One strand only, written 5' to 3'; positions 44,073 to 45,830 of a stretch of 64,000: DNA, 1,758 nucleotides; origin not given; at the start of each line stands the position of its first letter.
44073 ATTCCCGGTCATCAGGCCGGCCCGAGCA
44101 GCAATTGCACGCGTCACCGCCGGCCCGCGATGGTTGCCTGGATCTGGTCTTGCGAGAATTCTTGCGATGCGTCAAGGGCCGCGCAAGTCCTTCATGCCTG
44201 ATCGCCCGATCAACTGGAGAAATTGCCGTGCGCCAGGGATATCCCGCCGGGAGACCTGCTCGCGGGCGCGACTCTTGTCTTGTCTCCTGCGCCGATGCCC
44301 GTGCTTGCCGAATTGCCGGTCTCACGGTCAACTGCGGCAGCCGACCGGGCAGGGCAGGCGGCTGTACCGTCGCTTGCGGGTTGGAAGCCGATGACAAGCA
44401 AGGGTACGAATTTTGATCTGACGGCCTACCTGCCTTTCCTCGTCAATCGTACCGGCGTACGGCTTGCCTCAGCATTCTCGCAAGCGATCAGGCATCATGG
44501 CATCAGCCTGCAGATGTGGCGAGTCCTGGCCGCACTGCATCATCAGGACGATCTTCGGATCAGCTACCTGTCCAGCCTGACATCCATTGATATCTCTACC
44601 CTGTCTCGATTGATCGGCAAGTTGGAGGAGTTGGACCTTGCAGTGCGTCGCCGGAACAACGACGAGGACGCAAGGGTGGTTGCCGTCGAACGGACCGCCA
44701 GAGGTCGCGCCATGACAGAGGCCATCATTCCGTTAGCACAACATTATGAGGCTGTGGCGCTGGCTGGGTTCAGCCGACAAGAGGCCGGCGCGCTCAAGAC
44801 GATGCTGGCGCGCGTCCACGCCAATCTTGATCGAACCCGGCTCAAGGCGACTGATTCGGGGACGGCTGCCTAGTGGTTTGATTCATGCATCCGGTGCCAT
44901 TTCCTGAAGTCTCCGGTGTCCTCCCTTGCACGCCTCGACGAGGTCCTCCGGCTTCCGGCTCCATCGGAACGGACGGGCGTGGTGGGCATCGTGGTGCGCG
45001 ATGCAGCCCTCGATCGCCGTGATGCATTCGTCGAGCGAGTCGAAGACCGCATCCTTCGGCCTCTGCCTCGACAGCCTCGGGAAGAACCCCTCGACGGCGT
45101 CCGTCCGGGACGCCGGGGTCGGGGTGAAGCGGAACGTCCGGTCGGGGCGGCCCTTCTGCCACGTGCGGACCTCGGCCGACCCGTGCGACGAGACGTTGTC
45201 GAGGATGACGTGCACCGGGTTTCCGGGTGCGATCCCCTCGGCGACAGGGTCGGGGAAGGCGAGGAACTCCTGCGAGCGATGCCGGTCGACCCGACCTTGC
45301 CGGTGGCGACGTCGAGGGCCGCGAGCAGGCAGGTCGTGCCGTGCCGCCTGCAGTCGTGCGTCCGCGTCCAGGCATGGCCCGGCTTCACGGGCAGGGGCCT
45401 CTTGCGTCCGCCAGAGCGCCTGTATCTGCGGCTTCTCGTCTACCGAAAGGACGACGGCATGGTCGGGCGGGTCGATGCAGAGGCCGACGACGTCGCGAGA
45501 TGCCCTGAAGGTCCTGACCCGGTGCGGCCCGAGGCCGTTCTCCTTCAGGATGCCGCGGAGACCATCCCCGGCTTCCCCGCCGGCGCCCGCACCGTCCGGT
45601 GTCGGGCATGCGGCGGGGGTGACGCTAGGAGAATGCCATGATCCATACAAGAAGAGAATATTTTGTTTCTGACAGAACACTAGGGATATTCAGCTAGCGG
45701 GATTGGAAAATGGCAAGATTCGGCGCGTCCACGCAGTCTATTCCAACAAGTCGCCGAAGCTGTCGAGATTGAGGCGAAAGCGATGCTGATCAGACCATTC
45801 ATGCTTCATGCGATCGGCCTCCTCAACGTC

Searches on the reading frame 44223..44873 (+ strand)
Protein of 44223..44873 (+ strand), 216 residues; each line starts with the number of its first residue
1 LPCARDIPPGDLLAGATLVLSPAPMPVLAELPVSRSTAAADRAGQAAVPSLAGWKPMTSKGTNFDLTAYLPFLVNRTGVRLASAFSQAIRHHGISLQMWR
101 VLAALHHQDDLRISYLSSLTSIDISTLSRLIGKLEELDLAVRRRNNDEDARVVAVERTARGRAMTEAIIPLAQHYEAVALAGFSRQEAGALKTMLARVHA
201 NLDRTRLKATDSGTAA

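Call 7: search_protein_families(library=pfam, proteins=[window:44223-44873:+], max_evalue=0.01)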
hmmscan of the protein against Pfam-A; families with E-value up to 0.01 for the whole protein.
window:44223-44873:+ (216 aa): 5 families
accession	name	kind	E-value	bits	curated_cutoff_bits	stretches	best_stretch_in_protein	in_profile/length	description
PF12802.13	MarR_2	-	1.7e-08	34.9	27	1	92-151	1-60/61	MarR family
PF01047.28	MarR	-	4e-08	33.5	24.6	1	94-153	1-59/59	MarR family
PF22381.2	Staph_reg_Sar_Rot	-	6.3e-06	26.6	27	1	85-167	3-84/85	Transcriptional regulator SarA/Rot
PF13463.12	HTH_27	-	0.0034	18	22.2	1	107-161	15-68/68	Winged helix DNA-binding domain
PF09339.16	HTH_IclR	-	0.0041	17.3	22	0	100-142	7-50/52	IclR helix-turn-helix domain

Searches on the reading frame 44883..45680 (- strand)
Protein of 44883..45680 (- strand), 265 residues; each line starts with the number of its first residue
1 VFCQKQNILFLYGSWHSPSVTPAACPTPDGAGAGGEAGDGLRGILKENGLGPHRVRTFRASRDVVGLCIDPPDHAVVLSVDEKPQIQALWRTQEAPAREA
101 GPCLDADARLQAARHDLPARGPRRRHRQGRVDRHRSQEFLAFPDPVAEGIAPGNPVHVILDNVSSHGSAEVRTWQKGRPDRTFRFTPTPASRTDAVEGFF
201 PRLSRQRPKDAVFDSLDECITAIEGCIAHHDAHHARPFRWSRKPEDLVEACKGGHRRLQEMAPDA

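Call 7: search_protein_families(library=pfam, proteins=[window:44883-45680:-], max_evalue=0.01)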
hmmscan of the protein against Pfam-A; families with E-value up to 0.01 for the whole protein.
window:44883-45680:- (265 aa): 1 family
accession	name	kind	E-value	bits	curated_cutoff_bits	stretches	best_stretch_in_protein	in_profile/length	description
PF13358.12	DDE_3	-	3.8e-05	24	28.6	1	137-218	62-144/146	DDE superfamily endonuclease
